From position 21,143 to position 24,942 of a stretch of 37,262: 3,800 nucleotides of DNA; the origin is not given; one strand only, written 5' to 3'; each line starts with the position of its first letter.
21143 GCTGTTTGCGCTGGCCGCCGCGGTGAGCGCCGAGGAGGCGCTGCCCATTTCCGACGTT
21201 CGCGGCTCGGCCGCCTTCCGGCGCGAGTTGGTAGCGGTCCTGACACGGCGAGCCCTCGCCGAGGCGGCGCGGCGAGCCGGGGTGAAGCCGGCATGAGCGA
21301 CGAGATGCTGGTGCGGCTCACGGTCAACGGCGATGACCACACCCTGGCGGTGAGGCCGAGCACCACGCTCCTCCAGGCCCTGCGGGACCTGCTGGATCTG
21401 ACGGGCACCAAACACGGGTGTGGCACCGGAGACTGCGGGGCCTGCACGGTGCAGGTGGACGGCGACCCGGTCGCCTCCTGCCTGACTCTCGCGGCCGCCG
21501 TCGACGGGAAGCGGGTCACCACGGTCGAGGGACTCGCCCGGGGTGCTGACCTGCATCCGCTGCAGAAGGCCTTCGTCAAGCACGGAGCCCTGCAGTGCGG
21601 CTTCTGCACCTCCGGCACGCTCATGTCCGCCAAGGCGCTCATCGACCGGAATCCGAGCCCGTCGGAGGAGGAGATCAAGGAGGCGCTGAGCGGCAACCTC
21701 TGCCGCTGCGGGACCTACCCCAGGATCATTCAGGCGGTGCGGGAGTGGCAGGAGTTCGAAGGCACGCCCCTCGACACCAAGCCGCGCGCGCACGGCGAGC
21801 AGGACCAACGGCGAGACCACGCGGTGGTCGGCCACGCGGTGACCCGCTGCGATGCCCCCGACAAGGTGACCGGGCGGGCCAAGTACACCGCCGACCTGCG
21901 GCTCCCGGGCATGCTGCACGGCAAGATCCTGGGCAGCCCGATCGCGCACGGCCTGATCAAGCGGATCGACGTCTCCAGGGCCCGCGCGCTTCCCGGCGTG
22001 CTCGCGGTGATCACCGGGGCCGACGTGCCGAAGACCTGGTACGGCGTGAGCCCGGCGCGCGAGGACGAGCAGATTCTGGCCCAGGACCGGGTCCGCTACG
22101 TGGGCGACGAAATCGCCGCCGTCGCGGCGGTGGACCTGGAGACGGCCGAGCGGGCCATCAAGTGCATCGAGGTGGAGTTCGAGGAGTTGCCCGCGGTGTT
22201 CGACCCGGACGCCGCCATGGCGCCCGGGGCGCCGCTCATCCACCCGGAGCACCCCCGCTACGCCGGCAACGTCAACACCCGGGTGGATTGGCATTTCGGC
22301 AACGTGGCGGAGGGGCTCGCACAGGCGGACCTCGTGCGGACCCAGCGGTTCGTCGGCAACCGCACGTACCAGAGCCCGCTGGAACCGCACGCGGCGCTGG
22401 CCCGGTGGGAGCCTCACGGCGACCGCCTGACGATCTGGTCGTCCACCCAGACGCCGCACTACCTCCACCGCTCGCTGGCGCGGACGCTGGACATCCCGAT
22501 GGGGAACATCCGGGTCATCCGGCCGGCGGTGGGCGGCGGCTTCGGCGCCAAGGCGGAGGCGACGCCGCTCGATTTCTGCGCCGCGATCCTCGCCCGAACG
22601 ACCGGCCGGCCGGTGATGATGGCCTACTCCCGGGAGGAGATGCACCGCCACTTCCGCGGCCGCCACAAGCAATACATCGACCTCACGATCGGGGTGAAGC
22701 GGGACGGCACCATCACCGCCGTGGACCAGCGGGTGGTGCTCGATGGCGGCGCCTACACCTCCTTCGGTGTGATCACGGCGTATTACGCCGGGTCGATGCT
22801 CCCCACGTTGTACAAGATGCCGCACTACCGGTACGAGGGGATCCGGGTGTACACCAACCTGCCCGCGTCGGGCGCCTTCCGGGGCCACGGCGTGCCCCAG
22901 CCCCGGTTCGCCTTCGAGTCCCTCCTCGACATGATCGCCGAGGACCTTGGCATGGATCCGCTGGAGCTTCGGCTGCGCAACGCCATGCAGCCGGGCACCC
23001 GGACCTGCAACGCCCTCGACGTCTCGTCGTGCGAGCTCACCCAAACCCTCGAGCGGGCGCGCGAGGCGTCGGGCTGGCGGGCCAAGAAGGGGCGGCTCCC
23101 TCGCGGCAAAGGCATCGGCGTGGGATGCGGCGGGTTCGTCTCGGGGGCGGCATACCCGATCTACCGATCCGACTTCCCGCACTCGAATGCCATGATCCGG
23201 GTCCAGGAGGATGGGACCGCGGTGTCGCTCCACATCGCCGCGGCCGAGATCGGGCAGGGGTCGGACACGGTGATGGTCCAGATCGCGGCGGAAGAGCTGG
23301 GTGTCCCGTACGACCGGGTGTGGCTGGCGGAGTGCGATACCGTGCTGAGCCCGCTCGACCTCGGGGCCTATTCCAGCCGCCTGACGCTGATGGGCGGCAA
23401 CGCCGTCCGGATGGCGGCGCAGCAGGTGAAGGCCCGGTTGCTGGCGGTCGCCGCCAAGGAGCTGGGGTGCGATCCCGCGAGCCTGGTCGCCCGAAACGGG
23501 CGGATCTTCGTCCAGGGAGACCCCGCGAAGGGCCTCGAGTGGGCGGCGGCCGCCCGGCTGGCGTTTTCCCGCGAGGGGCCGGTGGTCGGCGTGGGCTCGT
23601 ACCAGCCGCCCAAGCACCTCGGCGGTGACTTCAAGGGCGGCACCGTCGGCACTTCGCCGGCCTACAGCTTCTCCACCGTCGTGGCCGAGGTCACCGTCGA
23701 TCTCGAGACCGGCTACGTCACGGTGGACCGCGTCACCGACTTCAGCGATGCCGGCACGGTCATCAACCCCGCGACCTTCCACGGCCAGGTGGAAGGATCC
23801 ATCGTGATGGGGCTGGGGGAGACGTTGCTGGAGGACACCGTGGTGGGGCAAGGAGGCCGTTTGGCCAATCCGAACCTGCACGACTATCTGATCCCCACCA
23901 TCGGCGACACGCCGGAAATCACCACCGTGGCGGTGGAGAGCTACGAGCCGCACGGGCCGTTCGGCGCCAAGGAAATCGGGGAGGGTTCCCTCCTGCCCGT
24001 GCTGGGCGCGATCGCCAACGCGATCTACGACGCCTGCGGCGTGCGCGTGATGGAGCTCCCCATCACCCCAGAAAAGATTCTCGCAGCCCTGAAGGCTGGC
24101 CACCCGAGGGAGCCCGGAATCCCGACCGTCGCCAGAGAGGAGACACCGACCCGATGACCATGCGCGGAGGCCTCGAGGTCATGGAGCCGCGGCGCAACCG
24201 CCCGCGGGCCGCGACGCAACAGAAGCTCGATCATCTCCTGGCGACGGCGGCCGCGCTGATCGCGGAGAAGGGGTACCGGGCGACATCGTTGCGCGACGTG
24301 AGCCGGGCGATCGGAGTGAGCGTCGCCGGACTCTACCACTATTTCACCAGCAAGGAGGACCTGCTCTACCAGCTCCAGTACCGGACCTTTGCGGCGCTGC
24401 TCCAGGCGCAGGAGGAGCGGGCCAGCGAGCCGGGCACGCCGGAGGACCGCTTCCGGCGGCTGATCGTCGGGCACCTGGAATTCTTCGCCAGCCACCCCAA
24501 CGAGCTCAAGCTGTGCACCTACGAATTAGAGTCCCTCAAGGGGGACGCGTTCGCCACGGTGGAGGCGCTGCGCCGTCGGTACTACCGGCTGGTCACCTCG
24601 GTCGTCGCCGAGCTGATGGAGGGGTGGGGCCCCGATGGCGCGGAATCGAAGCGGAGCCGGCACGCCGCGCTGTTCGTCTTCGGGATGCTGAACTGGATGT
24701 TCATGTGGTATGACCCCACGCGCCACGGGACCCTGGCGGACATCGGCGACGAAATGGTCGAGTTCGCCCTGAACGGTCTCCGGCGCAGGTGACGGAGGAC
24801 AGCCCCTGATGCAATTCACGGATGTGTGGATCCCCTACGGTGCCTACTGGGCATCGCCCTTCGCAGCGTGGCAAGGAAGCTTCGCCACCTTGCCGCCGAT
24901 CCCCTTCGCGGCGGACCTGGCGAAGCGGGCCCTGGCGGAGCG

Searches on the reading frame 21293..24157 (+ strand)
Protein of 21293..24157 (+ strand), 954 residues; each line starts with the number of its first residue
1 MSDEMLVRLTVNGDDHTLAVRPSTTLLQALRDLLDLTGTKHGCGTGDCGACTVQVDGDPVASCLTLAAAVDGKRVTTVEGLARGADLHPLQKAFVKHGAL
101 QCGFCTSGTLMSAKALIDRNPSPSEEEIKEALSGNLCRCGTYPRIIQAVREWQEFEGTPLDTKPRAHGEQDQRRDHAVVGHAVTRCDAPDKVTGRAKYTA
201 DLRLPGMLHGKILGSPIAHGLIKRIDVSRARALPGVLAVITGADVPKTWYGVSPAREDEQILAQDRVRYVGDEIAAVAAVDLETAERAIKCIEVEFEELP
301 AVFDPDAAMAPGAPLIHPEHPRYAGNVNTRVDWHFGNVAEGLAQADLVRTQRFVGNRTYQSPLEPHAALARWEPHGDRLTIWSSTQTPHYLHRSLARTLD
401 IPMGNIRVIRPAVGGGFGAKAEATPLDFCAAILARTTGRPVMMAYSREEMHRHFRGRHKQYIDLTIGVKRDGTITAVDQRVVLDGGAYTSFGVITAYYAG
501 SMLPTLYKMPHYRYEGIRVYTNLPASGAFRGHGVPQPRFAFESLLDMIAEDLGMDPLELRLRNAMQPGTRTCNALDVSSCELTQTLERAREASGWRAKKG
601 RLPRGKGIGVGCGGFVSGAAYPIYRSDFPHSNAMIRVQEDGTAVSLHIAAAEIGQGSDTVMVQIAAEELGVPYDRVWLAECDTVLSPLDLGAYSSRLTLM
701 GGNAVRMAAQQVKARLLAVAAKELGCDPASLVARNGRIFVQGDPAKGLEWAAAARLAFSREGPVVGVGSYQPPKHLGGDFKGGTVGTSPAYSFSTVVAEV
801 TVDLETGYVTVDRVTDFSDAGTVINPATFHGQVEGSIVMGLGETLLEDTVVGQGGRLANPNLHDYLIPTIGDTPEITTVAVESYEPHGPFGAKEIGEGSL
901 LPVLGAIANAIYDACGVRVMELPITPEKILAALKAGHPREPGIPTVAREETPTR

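Call 6: search_protein_families(library=pfam, proteins=[window:21293-24157:+], max_evalue=0.001)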
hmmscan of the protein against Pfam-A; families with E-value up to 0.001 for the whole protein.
window:21293-24157:+ (954 aa): 7 families
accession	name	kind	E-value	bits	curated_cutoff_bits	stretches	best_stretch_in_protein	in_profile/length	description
PF02738.23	MoCoBD_1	-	1.5e-80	270.3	27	1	323-564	5-244/244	Molybdopterin cofactor-binding domain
PF20256.3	MoCoBD_2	-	2.5e-74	250.8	27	1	589-874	2-283/283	Molybdopterin cofactor-binding domain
PF01315.27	Ald_Xan_dh_C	-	4e-33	114.5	31.3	1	193-300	1-110/110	Aldehyde oxidase and xanthine dehydrogenase, a/b hammerhead domain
PF01799.25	Fer2_2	-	1.4e-32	112.1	30.3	1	77-150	1-75/75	[2Fe-2S] binding domain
PF00111.32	Fer2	-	1.8e-09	37.8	21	1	10-63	2-55/77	2Fe-2S iron-sulfur cluster binding domain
PF13085.11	Fer2_3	-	8.8e-05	22.9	27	1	40-93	49-92/107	2Fe-2S iron-sulfur cluster binding domain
PF13510.11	Fer2_4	-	0.00048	20.6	22.8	0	9-78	4-80/82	2Fe-2S iron-sulfur cluster binding domain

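Call 7: search_protein_families(library=ncbifam, proteins=[window:21293-24157:+], max_evalue=0.00001)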
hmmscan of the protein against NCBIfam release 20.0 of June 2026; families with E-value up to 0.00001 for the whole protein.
window:21293-24157:+ (954 aa): 20 families
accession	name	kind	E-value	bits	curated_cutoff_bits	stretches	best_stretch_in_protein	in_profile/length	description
TIGR03194.1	4hydrxCoA_A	equivalog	1.6e-282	939.4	994.55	1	184-933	2-746/746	4-hydroxybenzoyl-CoA reductase subunit alpha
NF043082.1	XdhA_XDHase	equivalog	5e-181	603.6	780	1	179-935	1-754/758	xanthine dehydrogenase subunit XdhA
NF007426.0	PRK09970.1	equivalog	1.4e-175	585.5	916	1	176-934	3-756/761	xanthine dehydrogenase molybdenum-binding subunit XdhA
TIGR03311.1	Se_dep_XDH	equivalog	7.2e-155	517.3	830.45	2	9-724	3-686/848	selenium-dependent xanthine dehydrogenase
NF045668.1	pterin_aldehy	equivalog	2.1e-154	515.9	1100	2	8-712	4-714/905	molybdopterin-dependent aldehyde oxidoreductase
TIGR03196.1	pucD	equivalog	9.7e-144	480.6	783.65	1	179-930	3-755/763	xanthine dehydrogenase subunit D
NF041018.1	glyceraldDH_alpha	equivalog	3.1e-132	442.5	790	1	178-930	2-741/741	glyceraldehyde dehydrogenase subunit alpha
TIGR03313.1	Se_sel_red_Mo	hypoth_equivalog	4.1e-125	418.6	1101.9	2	325-934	351-950/951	molybdopterin-dependent oxidoreductase Mo/Fe-S-binding subunit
NF040766.1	CODH_aero_grp5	exception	5.8e-112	375.3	950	2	178-756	4-593/785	aerobic carbon-monoxide dehydrogenase large subunit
TIGR02416.1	CO_dehy_Mo_lg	equivalog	7.5e-100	335.2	991.15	1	192-929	6-767/770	aerobic carbon-monoxide dehydrogenase large subunit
NF041671.1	peri_hyde_PaoC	equivalog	1.3e-97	327.9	1180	1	174-934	13-732/735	aldehyde oxidoreductase molybdenum-binding subunit PaoC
TIGR02965.1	xanthine_xdhB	equivalog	7.8e-94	315.3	849.5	1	187-934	9-755/758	xanthine dehydrogenase molybdopterin binding subunit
TIGR02969.1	mam_aldehyde_ox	subfamily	1.4e-76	258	1912.3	2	175-930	572-1304/1330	aldehyde oxidase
NF041020.1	glyceraldDH_gamma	equivalog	5.2e-52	175.7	290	1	3-151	9-157/164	glyceraldehyde dehydrogenase subunit gamma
TIGR03193.1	4hydroxCoAred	equivalog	3.5e-50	169.8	257.8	1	6-150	1-145/148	4-hydroxybenzoyl-CoA reductase subunit gamma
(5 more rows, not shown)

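Call 54: search_solved_structures(query=window:21293-24157:+, max_evalue=1e-50, show_alignments=0)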
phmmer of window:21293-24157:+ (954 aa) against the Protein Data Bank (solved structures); distinct sequences matched with E-value up to 1e-50: 41.
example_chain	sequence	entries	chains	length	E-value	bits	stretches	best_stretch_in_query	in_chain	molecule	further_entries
1rm6_A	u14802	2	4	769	3.1e-172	578.1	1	175-935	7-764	4-hydroxybenzoyl-CoA reductase alpha subunit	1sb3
1sij_A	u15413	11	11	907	7.3e-117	394.9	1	9-712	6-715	Aldehyde oxidoreductase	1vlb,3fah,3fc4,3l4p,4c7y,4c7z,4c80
1dgj_A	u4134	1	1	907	2.5e-103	350.1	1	9-711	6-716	ALDEHYDE OXIDOREDUCTASE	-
8uem_A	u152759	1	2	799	8.5e-99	335.1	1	175-934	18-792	Carbon monoxide dehydrogenase (Large chain), CoxL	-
1t3q_B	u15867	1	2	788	2.5e-94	320.3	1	179-933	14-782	quinoline 2-oxidoreductase large subunit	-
3zyv_A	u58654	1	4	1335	2e-86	294.1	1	180-909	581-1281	AOX3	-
7dqx_A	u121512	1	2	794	3.8e-84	286.6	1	171-932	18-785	6-hydroxypseudooxynicotine dehydrogenase complex subunit gamma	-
2e1q_A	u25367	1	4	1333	1.3e-82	281.5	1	175-915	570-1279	Xanthine dehydrogenase/oxidase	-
2ckj_A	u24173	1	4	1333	1.4e-82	281.4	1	175-915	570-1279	XANTHINE OXIDOREDUCTASE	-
1fo4_A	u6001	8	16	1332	5.8e-81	276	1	178-914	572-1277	XANTHINE DEHYDROGENASE | Xanthine dehydrogenase/oxidase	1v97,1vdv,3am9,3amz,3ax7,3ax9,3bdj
3una_A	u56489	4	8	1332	6e-81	276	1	178-914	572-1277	Xanthine dehydrogenase/oxidase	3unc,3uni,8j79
1n5x_A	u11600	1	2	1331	6.1e-81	276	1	178-914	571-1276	Xanthine Dehydrogenase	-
2e3t_A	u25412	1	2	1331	1.5e-79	271.3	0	171-914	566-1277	Xanthine dehydrogenase/oxidase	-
3an1_A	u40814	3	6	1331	1.5e-79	271.3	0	171-914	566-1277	Xanthine dehydrogenase/oxidase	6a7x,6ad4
6adj_A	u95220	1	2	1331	1.5e-79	271.3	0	171-914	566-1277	Xanthine dehydrogenase/oxidase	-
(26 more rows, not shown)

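Call 65: search_dna_similar(query=window:21803-24157:+, collection=plasmids, mode=protein, max_rows=25, max_evalue=1e-30)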
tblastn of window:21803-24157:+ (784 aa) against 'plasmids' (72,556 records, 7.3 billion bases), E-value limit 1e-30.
Records with a match: 1028; places in all: 1557; records where one place covers at least 80% of the query: 913.
Best place of each record, by identity: <60% 1028.
By first word of the organism name: Sinorhizobium 152; Rhizobium 123; Pantoea 92; Pseudosulfitobacter 89; Agrobacterium 34; Sulfitobacter 30; Azospirillum 28; Streptomyces 24; Deinococcus 20; Paracoccus 18; and 126 more.
By predicted mobility (MOB-suite, as given by PLSDB): non-mobilizable 671; conjugative 239; mobilizable 118.
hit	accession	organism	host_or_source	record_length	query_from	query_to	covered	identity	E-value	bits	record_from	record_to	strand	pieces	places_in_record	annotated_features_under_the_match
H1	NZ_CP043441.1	Cupriavidus campinensis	cell culture,soil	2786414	6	782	99%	41.1%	7e-153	501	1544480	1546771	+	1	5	none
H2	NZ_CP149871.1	Sinorhizobium medicae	Melilotus albus,Cell Culture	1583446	4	778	99%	39.9%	2e-148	489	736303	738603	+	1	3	none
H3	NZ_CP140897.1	Sinorhizobium medicae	Medicago lupulina,whole organism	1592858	4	778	99%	39.9%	2e-148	489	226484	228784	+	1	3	none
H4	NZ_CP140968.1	Sinorhizobium medicae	Medicago lupulina,whole organism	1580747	4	778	99%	40.0%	6e-130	492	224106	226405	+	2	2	none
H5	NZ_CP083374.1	Ensifer canadensis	Melilotus albus,Cell Culture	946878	2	764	97%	40.5%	5e-151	496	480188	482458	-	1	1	xanthine dehydrogenase family protein molybdopterin-binding subunit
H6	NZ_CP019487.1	Sinorhizobium meliloti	alfalfa,single cell,nitrogen fixing ...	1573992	4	778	99%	39.8%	2e-149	491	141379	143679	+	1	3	none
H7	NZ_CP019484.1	Sinorhizobium meliloti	alfalfa,whole organism,alfalfa nodule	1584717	4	778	99%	39.8%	2e-149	491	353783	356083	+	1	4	none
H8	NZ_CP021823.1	Sinorhizobium meliloti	Medicago truncatula,Single Cell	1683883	4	778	99%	39.8%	2e-149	491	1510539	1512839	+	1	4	none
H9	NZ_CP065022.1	Sinorhizobium meliloti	Medicago sativa subsp. varia (Martyn) ...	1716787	4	778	99%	39.8%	2e-149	491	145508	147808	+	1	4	none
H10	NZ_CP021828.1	Sinorhizobium meliloti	Medicago truncatula,Single Cell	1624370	4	778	99%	39.8%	3e-149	491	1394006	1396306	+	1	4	none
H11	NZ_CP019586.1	Sinorhizobium meliloti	Medicago arborea,tissue sample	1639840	4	778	99%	39.8%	4e-149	491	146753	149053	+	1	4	none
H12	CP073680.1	Sinorhizobium meliloti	Medicago truncatula,cell culture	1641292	4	778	99%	39.8%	4e-149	491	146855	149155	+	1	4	xanthine dehydrogenase family protein molybdopterin-binding subunit | GTP-binding protein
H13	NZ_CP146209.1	Sinorhizobium meliloti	-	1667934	4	778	99%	39.8%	4e-149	491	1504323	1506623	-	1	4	none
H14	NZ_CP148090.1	Sinorhizobium meliloti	Medicago sativa,cell culture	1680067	4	778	99%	39.8%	4e-149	491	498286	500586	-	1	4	none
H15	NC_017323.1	Sinorhizobium meliloti BL225C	-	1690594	4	778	99%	39.8%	5e-149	490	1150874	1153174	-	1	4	none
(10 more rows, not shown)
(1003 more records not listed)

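Call 66: get_annotated_region(hit=H1, flank=7000)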
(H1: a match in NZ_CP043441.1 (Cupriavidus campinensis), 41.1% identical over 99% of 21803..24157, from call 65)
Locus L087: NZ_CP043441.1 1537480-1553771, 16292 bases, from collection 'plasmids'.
description: Cupriavidus campinensis strain MJ1 plasmid unnamed1, complete sequence
organism: Cupriavidus campinensis (NCBI taxid 151783)
taxonomy: Bacteria; Pseudomonadota; Betaproteobacteria; Burkholderiales; Burkholderiaceae; Cupriavidus; Cupriavidus campinensis
host: -; source: cell culture,soil; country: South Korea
typing (MOB-suite, as given by PLSDB): mobilizable; relaxase MOBP
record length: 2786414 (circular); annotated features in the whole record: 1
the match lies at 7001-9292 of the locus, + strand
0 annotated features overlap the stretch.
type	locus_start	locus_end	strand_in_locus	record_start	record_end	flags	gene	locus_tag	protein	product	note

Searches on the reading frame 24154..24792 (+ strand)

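Call 3: search_protein_families(library=pfam, proteins=[window:24154-24792:+], max_evalue=0.01)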
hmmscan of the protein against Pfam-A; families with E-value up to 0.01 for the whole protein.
window:24154-24792:+ (212 aa): 2 families
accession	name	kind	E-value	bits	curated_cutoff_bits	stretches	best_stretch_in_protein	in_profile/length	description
PF17932.6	TetR_C_24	-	1.1e-20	74.4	26.4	1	94-209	2-114/114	Tetracyclin repressor-like, C-terminal domain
PF00440.29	TetR_N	-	3.4e-17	62.4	24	1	28-71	1-44/47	Bacterial regulatory proteins, tetR family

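Call 9: search_protein_families(library=ncbifam, proteins=[window:24154-24792:+], max_evalue=1e-10)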
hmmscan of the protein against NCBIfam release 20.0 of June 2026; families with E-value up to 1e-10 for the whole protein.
window:24154-24792:+ (212 aa): 2 families
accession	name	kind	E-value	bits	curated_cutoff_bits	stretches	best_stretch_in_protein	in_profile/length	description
NF050111.1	TransRegSACE7040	equivalog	1.1e-22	80.9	250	1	26-181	4-154/186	SACE_7040 family transcriptional regulator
NF053878.1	FATransRegFadRBac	equivalog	1.1e-13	51.3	200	1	22-209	2-188/190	fatty acid metabolism transcriptional regulator FadR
